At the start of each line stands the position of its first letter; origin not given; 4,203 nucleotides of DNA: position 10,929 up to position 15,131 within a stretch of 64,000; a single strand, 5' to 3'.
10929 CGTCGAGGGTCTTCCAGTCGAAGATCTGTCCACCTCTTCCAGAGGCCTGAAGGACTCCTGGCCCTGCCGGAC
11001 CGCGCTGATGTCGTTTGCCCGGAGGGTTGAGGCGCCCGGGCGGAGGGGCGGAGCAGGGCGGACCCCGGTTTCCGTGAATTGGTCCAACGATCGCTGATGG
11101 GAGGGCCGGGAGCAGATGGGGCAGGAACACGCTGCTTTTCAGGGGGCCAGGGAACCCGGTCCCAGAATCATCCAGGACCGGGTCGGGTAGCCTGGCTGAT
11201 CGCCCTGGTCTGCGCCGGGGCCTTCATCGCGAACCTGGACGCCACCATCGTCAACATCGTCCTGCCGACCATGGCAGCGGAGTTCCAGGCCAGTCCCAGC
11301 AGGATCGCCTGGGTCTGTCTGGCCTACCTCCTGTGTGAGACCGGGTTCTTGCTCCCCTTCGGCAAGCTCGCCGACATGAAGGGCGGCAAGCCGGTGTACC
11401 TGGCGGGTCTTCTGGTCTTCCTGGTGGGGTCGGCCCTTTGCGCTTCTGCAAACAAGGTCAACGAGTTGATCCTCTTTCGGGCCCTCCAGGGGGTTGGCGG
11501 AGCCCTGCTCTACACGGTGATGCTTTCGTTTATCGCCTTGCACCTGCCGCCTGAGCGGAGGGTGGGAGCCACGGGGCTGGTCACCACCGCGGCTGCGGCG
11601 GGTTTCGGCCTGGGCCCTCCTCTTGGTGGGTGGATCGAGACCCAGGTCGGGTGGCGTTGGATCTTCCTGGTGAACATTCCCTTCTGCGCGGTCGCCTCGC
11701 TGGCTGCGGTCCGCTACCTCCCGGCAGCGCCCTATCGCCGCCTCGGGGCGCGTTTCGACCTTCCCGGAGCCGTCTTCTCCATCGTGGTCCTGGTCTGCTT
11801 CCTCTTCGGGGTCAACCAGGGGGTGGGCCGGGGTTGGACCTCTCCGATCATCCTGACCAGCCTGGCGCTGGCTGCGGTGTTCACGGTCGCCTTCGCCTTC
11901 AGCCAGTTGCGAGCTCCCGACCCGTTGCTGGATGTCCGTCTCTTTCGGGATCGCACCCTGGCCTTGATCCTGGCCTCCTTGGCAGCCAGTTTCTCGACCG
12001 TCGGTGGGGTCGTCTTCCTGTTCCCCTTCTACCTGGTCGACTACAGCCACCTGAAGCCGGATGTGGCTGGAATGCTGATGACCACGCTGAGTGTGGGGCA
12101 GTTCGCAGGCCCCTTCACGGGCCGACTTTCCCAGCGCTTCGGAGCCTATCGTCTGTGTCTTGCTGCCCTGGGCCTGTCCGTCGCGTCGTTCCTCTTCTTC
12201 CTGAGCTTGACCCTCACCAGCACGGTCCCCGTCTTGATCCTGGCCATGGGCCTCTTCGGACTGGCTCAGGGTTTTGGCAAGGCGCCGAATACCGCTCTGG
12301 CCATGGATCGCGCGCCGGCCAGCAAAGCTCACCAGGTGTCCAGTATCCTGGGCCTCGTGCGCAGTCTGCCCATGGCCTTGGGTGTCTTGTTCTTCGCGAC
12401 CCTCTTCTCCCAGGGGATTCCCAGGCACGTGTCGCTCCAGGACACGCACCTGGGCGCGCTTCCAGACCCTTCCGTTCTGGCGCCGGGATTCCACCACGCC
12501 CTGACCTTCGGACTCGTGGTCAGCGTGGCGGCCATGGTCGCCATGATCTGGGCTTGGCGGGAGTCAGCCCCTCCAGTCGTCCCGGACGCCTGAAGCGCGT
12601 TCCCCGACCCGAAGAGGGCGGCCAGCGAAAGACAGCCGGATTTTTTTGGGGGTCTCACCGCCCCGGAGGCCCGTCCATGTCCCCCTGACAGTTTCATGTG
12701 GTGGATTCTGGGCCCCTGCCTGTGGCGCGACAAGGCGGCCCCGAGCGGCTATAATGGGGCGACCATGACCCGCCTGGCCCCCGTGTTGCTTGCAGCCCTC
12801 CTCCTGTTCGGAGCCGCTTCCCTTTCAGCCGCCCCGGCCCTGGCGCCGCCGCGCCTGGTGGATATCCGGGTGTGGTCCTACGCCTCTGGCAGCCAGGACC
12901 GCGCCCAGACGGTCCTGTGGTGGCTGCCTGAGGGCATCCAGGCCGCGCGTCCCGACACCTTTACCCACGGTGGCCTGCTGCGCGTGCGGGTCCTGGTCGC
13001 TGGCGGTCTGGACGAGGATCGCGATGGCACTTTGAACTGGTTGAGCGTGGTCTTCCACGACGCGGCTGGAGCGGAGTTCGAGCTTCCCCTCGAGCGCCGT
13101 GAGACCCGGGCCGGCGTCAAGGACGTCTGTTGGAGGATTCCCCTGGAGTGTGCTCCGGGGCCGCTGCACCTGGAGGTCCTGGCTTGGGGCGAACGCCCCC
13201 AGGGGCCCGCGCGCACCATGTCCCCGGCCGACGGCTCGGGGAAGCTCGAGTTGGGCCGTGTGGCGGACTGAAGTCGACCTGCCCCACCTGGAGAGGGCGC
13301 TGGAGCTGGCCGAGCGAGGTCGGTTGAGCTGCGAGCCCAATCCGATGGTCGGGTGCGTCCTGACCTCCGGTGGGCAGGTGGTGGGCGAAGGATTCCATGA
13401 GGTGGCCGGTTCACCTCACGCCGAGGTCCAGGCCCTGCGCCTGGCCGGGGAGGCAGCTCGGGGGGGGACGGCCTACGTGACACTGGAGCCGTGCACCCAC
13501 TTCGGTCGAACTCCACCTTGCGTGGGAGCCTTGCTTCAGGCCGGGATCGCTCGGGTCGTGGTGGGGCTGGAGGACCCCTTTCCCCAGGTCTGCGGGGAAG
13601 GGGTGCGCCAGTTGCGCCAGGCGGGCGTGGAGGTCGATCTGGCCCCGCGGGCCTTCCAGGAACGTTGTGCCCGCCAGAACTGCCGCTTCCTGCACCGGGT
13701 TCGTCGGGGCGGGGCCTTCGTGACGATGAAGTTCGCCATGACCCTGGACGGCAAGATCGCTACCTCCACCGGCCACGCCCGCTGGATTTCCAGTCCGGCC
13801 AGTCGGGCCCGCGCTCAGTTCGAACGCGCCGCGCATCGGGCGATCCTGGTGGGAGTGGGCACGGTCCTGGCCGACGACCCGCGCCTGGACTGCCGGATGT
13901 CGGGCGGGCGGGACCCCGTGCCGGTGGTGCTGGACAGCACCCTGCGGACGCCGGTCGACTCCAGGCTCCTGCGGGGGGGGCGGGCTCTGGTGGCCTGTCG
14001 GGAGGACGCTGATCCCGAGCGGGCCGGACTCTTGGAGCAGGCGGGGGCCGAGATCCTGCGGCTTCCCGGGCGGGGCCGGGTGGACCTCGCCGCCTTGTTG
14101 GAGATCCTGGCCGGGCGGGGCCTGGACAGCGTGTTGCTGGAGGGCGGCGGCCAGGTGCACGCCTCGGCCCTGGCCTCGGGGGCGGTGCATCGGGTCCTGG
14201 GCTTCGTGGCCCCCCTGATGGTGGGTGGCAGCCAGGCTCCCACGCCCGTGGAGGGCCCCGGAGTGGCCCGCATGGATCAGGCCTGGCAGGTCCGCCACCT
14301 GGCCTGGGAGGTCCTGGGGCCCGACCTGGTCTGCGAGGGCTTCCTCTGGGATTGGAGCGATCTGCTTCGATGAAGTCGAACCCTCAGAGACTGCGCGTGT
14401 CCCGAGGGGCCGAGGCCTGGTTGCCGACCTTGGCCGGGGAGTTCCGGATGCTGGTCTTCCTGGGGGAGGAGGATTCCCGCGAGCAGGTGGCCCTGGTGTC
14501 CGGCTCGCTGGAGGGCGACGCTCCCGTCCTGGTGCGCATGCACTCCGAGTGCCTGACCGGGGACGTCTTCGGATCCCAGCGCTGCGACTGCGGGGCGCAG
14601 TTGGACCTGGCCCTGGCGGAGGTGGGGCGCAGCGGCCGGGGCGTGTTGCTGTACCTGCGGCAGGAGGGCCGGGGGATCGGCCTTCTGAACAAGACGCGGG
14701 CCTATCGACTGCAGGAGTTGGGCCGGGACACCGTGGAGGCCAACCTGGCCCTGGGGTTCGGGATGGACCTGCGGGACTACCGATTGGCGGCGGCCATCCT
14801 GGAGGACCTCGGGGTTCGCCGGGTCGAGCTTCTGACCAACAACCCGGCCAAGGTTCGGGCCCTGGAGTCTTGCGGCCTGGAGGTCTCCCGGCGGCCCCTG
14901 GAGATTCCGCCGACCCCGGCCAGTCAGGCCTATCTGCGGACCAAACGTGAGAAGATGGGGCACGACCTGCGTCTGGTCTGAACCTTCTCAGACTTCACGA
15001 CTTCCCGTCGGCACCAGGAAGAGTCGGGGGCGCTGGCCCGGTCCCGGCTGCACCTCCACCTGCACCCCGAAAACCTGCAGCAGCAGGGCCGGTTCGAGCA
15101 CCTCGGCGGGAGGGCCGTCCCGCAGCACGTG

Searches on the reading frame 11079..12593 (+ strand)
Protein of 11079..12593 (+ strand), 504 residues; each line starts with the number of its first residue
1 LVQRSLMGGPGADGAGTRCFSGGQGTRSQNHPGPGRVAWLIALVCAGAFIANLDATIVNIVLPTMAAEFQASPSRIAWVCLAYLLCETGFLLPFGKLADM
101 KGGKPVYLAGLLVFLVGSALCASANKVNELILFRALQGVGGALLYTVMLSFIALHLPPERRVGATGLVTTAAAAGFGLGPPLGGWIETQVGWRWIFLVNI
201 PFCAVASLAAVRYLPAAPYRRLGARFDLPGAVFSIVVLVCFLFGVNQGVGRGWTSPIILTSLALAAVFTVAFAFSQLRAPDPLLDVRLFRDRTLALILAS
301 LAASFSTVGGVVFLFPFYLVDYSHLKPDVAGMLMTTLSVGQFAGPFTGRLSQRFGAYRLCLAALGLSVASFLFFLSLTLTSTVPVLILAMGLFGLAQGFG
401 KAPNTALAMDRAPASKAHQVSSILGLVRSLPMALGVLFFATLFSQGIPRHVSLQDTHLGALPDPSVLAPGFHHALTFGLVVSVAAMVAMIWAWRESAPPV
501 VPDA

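Call 7: search_protein_families(library=pfam, proteins=[window:11079-12593:+], max_evalue=0.001)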
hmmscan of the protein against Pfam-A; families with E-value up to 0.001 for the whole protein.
window:11079-12593:+ (504 aa): 3 families
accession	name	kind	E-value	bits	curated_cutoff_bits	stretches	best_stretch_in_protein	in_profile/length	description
PF07690.21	MFS_1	-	5.3e-54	183.9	33.4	1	45-435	2-346/347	Major Facilitator Superfamily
PF00083.30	Sugar_tr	-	4.5e-07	29.6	22.3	1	50-214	22-191/452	Sugar (and other) transporter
PF06609.19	TRI12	-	2.2e-06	26.9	23.2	1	86-320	90-338/599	Fungal trichothecene efflux pump (TRI12)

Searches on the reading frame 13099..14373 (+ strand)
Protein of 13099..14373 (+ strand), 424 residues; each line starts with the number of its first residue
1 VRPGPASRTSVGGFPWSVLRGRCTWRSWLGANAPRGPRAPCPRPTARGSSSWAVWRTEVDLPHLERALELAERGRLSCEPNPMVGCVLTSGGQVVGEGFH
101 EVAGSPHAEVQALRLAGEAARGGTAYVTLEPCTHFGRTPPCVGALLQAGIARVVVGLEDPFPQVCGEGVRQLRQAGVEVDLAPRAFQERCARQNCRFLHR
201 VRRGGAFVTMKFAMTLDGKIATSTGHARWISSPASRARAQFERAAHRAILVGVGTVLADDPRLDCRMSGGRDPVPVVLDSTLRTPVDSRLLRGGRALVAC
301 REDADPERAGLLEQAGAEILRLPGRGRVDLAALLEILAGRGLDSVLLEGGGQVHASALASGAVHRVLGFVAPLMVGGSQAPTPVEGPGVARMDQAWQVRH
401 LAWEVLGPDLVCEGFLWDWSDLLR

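Call 7: search_protein_families(library=pfam, proteins=[window:13099-14373:+], max_evalue=0.001)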
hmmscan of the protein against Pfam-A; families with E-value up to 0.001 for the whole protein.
window:13099-14373:+ (424 aa): 3 families
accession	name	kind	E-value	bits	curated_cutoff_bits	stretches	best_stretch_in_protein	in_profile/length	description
PF01872.23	RibD_C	-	5.9e-47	160.5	24.1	1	207-411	2-196/197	RibD C-terminal domain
PF00383.29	dCMP_cyt_deam_1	-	7.7e-16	58.3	25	1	63-156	7-101/102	Cytidine and deoxycytidylate deaminase zinc-binding region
PF14437.12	MafB19-deam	-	2.9e-07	30.9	27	1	83-160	24-104/142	MafB19-like deaminase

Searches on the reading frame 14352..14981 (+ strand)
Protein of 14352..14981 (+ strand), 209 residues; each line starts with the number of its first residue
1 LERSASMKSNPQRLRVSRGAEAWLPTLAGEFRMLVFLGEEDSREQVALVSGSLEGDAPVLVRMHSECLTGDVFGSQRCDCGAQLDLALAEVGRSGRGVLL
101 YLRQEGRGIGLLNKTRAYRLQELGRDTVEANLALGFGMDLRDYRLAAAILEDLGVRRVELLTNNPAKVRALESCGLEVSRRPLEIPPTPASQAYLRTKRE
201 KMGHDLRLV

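Call 7: search_protein_families(library=pfam, proteins=[window:14352-14981:+], max_evalue=0.001)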
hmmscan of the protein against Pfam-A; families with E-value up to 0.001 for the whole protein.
window:14352-14981:+ (209 aa): 1 family
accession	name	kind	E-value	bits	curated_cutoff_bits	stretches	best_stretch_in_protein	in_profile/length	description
PF00925.25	GTP_cyclohydro2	-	4.4e-64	215.5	23.3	1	20-181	4-163/165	GTP cyclohydrolase II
